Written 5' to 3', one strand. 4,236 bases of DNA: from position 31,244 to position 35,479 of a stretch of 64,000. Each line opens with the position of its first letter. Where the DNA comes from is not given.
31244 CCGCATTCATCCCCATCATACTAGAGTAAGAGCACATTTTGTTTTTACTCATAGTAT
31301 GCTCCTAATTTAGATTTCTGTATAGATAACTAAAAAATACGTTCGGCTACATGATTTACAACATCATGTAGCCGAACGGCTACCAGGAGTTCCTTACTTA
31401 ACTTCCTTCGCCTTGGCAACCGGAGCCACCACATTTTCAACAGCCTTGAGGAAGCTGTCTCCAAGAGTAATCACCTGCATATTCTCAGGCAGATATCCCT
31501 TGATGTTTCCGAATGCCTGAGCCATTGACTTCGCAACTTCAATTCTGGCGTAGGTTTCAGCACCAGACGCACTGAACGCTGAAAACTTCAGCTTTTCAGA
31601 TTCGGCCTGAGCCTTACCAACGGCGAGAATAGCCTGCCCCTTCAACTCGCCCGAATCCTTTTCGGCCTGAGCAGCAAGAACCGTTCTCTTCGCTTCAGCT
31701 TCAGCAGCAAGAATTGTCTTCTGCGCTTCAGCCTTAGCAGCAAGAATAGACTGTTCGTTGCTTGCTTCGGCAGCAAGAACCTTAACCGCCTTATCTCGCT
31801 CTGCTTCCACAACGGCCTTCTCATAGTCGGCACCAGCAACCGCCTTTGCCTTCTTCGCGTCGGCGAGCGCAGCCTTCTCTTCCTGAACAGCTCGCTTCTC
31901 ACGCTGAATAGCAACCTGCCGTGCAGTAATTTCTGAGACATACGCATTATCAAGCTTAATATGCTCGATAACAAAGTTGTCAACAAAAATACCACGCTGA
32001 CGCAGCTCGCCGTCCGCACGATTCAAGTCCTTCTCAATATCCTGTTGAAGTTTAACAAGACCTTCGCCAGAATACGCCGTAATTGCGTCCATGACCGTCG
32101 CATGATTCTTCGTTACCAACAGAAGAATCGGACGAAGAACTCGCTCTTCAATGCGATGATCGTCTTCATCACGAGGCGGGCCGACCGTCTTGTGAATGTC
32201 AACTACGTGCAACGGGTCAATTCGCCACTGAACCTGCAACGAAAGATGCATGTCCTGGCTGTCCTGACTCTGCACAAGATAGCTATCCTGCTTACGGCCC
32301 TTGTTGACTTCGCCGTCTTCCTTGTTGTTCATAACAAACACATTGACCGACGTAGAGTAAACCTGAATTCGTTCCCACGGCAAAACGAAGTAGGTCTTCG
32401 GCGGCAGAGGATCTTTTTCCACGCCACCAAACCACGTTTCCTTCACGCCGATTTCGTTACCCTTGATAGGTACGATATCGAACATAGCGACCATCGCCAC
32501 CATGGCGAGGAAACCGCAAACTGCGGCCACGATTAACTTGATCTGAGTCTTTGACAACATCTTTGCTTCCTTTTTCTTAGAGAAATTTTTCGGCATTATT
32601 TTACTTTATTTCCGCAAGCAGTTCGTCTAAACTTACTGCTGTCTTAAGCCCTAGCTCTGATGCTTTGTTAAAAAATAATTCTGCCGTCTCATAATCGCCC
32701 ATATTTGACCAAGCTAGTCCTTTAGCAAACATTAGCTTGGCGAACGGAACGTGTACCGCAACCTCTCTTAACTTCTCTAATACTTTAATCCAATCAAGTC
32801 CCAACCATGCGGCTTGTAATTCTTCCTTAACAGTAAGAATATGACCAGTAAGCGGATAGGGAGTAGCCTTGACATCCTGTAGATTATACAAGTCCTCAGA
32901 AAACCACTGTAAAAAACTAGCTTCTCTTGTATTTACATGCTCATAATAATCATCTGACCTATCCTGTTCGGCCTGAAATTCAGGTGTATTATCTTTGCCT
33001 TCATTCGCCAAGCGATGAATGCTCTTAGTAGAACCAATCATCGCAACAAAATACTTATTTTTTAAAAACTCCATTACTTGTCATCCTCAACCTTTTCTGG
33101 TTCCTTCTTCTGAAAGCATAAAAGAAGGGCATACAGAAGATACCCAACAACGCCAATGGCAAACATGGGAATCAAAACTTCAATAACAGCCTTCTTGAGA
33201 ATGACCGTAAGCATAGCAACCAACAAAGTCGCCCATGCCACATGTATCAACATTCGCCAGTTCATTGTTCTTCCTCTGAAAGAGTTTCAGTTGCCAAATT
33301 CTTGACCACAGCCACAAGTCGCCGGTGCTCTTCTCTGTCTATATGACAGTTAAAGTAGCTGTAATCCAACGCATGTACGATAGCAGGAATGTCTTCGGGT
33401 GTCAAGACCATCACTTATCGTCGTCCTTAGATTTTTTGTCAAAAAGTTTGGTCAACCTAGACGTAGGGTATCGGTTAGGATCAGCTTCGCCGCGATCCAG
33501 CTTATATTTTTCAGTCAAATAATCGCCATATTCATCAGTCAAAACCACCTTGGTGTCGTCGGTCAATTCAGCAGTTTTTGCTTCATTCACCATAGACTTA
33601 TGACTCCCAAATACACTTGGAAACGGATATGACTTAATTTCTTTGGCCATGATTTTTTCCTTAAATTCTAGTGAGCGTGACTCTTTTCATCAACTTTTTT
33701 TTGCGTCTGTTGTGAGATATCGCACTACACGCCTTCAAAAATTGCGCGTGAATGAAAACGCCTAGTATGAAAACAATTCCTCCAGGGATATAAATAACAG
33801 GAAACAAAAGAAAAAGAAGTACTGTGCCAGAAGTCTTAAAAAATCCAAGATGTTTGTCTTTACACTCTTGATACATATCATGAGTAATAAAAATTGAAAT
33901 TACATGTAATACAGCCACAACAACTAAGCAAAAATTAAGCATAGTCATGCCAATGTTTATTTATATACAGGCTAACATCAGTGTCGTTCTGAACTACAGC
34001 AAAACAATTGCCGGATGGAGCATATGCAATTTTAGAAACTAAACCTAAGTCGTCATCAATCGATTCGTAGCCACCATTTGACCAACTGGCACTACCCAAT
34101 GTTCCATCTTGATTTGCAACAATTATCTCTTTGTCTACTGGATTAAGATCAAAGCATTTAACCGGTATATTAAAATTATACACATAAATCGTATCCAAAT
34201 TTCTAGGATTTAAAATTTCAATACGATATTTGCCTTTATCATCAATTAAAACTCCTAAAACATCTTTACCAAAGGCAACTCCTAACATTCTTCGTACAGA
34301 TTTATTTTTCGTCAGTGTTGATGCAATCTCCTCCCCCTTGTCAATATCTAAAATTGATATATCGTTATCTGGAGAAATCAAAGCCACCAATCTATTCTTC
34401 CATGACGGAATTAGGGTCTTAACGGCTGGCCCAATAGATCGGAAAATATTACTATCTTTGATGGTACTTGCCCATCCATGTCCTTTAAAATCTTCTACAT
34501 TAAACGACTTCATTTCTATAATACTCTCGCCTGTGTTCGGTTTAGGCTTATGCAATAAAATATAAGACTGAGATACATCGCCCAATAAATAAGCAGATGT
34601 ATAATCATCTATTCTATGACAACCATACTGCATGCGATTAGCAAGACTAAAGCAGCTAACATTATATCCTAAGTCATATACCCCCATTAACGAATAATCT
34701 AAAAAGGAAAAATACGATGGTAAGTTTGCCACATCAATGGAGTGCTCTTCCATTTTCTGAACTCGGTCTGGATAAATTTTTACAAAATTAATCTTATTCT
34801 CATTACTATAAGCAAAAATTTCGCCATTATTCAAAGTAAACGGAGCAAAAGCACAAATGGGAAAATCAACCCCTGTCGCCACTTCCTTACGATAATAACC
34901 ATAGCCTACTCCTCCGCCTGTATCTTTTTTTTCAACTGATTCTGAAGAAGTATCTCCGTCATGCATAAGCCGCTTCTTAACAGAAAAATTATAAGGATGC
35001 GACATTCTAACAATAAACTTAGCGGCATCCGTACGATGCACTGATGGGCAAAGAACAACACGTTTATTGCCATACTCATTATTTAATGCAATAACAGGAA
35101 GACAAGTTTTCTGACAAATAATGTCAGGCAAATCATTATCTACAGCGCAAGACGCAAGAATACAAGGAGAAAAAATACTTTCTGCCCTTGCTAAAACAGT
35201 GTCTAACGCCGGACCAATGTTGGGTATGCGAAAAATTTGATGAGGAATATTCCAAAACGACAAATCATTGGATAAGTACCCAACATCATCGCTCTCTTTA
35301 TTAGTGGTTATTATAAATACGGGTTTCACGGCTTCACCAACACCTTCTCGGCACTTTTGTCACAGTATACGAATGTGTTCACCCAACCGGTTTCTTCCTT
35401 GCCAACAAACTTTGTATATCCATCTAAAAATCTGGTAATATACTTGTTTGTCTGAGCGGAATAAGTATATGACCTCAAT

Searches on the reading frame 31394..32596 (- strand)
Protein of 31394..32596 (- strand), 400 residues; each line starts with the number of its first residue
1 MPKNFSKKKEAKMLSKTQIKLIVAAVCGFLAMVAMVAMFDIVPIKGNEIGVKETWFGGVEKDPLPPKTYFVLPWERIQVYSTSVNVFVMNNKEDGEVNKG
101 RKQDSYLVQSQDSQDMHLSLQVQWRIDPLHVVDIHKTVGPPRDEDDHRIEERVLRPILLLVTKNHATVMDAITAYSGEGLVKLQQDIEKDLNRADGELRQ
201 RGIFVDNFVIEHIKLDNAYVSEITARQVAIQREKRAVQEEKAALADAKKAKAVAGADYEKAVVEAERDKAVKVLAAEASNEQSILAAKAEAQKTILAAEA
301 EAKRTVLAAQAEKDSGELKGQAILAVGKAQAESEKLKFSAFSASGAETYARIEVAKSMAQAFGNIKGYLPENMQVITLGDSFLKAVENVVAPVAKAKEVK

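Call 16: search_protein_families(library=pfam, proteins=[window:31394-32596:-], max_evalue=0.001)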
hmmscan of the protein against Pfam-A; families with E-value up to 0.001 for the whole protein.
window:31394-32596:- (400 aa): 1 family
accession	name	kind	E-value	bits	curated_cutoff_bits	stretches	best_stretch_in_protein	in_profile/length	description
PF01145.31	Band_7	-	8.9e-18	65.4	23.6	1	44-242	3-174/176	SPFH domain / Band 7 family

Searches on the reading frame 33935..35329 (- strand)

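Call 49: search_protein_families(library=pfam, proteins=[window:33935-35329:-], max_evalue=0.001)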
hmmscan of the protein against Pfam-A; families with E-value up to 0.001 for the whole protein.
window:33935-35329:- (464 aa): 1 family
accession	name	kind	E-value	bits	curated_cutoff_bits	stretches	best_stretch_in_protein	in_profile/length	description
PF25174.1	Beta-prop_THOC3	-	1.8e-05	24.4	305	1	301-456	47-199/272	THOC3 beta-propeller domain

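Call 50: search_protein_families(library=phrogs, proteins=[window:33935-35329:-], max_evalue=0.001)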
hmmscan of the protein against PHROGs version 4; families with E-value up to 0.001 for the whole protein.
window:33935-35329:- (464 aa): 0 families
